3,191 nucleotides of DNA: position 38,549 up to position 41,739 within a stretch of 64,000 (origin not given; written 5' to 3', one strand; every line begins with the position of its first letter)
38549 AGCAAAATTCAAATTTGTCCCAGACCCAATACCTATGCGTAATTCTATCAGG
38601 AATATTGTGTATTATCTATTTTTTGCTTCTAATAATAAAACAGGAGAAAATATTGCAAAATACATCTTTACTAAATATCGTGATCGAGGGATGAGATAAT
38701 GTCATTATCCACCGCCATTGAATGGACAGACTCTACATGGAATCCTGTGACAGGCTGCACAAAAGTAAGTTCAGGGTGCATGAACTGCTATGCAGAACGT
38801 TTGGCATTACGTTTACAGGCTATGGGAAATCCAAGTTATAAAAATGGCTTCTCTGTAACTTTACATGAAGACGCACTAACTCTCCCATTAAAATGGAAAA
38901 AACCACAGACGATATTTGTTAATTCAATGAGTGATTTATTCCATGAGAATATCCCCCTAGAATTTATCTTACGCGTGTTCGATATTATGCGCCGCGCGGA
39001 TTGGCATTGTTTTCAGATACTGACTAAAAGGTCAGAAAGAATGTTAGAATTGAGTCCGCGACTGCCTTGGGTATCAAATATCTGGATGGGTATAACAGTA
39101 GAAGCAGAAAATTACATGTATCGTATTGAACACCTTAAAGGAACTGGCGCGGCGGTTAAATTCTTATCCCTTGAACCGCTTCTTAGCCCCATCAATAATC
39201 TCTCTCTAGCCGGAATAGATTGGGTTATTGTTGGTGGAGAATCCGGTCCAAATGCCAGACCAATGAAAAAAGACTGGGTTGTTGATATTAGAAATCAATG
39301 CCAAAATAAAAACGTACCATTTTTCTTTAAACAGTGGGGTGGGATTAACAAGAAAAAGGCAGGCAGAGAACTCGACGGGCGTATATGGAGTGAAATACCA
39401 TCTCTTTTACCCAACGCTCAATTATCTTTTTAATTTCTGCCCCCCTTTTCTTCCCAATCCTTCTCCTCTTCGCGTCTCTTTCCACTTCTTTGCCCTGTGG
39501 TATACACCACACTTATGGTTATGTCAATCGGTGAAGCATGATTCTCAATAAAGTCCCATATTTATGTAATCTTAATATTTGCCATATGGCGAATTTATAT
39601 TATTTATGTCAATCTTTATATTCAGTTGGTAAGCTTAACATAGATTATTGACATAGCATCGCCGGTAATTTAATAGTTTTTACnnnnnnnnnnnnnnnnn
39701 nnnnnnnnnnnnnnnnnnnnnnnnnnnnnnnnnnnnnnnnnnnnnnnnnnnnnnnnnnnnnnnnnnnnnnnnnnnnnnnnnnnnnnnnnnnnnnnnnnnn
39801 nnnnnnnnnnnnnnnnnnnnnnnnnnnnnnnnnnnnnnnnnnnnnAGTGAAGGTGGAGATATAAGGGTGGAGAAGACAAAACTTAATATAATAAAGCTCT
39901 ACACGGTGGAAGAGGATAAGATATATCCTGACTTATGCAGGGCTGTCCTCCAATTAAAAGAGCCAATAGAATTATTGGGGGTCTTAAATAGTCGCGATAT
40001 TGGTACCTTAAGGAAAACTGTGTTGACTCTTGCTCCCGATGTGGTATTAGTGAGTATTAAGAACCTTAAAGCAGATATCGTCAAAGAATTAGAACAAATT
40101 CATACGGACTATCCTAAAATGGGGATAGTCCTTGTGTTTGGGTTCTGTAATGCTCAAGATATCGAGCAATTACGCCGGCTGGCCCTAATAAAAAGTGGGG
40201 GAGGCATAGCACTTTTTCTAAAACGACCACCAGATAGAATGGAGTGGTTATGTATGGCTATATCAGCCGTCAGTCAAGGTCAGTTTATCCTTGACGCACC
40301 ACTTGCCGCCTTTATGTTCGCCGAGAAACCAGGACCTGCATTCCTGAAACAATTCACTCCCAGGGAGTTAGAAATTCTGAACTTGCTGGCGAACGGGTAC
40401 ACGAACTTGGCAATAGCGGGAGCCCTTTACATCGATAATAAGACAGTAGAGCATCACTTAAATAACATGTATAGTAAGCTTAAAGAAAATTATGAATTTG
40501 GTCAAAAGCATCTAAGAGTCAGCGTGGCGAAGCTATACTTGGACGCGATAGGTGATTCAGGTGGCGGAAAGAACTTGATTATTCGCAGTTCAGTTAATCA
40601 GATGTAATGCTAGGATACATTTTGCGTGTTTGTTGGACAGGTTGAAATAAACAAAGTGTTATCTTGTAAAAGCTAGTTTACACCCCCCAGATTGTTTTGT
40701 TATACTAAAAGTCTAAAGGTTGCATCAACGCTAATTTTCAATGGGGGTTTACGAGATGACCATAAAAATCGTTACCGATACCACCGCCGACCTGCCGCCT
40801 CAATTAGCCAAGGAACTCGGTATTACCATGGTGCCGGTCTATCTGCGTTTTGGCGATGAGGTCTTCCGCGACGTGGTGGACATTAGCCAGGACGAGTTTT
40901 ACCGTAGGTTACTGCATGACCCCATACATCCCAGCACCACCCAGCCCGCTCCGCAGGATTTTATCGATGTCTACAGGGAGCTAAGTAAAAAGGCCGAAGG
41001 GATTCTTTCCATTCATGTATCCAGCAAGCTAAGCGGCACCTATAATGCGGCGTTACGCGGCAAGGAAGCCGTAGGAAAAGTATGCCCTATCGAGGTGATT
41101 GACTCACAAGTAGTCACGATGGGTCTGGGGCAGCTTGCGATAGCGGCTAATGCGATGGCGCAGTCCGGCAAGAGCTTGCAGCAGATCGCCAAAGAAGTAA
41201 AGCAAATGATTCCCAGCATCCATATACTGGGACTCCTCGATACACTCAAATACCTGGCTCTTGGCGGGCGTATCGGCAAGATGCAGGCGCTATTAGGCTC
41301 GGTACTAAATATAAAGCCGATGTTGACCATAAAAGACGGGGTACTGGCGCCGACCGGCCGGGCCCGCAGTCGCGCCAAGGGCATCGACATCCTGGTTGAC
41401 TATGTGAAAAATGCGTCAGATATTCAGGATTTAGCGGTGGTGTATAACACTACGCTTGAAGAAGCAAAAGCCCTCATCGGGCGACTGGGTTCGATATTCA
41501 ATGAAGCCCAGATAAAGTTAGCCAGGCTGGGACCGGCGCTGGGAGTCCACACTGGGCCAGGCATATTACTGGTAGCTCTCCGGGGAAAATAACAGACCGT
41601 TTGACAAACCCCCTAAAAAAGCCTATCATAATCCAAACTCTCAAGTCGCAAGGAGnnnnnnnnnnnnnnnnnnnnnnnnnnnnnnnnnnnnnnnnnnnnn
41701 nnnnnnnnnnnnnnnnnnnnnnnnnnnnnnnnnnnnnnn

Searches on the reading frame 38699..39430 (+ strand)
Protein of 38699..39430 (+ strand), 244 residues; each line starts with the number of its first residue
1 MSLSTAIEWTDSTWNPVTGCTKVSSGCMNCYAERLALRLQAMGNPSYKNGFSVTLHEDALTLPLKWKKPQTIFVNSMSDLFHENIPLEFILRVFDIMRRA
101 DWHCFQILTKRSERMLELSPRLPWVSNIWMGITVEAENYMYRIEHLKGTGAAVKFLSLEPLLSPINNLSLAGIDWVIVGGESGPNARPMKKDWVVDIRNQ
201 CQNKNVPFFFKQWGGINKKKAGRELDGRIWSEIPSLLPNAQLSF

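Call 78: search_protein_families(library=pfam, proteins=[window:38699-39430:+], max_evalue=0.001)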
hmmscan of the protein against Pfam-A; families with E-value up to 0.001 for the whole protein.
window:38699-39430:+ (244 aa): 1 family
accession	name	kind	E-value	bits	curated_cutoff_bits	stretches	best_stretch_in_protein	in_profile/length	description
PF07505.17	DUF5131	-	9.7e-101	336.8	28.9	1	5-234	2-243/243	Protein of unknown function (DUF5131)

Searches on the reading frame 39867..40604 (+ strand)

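Call 78: search_protein_families(library=pfam, proteins=[window:39867-40604:+], max_evalue=0.001)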
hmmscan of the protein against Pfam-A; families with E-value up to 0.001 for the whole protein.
window:39867-40604:+ (246 aa): 1 family
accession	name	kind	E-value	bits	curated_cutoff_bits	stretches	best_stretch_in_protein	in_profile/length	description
PF00196.25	GerE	-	1.3e-13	50.8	23.5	1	162-206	2-46/57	Bacterial regulatory proteins, luxR family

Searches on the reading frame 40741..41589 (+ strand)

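Call 78: search_protein_families(library=pfam, proteins=[window:40741-41589:+], max_evalue=0.001)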
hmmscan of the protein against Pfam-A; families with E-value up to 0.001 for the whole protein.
window:40741-41589:+ (283 aa): 1 family
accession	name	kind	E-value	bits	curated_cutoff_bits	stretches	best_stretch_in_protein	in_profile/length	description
PF02645.21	DegV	-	2.7e-78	263.6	27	1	7-276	1-273/280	Uncharacterised protein, DegV family COG1307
